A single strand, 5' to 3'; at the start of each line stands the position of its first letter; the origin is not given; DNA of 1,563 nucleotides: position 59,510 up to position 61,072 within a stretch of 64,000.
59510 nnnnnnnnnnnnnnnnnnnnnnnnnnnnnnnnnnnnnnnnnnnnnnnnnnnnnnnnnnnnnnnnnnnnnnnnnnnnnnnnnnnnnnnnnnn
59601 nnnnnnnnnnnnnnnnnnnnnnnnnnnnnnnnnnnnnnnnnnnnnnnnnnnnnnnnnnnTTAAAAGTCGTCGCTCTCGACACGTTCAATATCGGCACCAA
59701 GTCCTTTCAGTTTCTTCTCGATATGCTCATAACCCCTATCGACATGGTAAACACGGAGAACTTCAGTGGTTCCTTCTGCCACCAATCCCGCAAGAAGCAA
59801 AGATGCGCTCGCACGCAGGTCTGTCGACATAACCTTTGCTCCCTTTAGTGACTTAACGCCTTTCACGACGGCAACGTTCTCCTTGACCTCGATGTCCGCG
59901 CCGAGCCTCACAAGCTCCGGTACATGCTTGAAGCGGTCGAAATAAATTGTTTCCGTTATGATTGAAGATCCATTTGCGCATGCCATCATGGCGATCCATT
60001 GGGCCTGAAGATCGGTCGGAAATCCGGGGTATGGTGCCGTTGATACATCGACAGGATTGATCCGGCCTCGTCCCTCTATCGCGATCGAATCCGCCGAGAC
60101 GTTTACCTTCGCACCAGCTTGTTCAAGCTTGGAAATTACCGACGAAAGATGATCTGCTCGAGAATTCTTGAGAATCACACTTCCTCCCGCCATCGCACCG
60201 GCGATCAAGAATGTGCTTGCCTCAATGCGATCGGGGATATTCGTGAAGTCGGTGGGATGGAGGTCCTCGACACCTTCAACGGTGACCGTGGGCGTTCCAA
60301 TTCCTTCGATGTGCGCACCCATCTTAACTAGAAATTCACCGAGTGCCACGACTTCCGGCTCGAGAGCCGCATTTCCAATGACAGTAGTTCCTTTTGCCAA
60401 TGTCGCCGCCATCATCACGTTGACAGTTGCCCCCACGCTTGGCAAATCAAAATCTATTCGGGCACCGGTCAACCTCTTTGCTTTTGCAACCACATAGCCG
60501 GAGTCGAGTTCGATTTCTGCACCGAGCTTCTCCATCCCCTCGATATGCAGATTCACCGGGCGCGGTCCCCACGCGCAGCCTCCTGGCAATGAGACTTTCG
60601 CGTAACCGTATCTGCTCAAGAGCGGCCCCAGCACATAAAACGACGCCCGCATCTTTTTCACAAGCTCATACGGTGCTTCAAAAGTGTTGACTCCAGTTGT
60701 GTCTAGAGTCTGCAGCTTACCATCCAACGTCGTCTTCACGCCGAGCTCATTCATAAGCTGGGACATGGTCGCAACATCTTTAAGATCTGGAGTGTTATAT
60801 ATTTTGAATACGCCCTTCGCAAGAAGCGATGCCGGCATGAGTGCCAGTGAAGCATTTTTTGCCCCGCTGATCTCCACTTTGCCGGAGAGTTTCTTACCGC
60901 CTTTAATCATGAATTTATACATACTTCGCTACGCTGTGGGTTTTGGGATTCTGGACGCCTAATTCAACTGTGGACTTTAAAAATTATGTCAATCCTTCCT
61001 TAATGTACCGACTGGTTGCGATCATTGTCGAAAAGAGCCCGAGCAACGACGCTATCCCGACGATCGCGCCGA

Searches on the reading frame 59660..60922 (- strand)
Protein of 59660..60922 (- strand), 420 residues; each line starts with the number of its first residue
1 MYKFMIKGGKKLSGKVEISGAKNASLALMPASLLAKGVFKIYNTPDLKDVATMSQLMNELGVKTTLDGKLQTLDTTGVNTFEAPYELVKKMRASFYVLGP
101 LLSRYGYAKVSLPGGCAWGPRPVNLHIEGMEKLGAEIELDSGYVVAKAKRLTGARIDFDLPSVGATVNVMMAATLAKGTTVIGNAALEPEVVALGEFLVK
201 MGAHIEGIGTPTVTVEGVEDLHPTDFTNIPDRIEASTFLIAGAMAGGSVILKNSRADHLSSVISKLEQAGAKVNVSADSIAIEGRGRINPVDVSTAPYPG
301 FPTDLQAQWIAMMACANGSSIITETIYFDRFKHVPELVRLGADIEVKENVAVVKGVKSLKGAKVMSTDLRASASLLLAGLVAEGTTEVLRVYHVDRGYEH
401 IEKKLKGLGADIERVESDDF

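Call 72: search_protein_families(library=pfam, proteins=[window:59660-60922:-], max_evalue=0.001)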
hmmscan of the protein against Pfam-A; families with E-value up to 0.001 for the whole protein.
window:59660-60922:- (420 aa): 1 family
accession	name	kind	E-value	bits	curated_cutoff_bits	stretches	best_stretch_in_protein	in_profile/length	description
PF00275.25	EPSP_synthase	-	2.2e-106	356.5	22.8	1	7-405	2-417/417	EPSP synthase (3-phosphoshikimate 1-carboxyvinyltransferase)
